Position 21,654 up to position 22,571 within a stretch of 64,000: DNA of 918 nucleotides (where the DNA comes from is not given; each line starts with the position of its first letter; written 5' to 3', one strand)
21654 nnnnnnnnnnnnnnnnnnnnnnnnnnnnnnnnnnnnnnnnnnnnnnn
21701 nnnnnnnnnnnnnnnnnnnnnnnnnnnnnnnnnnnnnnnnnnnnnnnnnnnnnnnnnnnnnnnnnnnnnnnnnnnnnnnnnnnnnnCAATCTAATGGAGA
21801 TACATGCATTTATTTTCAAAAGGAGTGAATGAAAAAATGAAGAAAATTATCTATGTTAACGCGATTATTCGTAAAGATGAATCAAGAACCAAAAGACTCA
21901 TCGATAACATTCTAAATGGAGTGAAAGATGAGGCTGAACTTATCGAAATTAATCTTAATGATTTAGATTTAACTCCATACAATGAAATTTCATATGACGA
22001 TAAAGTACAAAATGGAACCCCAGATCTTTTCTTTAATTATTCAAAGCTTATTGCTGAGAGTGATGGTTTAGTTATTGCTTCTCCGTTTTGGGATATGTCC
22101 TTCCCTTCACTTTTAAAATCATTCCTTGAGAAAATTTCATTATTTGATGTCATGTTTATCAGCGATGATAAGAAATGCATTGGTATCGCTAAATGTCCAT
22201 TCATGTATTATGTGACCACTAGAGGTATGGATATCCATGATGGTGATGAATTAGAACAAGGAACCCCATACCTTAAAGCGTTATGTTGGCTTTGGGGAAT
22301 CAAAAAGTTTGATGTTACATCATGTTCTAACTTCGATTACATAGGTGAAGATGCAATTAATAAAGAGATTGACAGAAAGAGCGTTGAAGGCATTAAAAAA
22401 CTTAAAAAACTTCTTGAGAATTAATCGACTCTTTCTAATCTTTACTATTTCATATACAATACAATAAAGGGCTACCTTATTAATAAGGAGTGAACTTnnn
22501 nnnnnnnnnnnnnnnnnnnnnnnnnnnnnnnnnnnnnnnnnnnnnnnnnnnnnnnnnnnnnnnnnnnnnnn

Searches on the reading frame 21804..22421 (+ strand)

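Call 32: search_protein_families(library=pfam, proteins=[window:21804-22421:+], max_evalue=0.00001)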
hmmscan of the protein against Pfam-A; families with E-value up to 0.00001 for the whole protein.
window:21804-22421:+ (206 aa): 2 families
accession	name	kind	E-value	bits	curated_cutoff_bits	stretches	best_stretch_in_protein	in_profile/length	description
PF02525.22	Flavodoxin_2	-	6.2e-16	59.1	27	1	13-190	1-188/198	Flavodoxin-like fold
PF03358.20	FMN_red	-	1e-10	41.8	24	1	14-113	2-98/152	NADPH-dependent FMN reductase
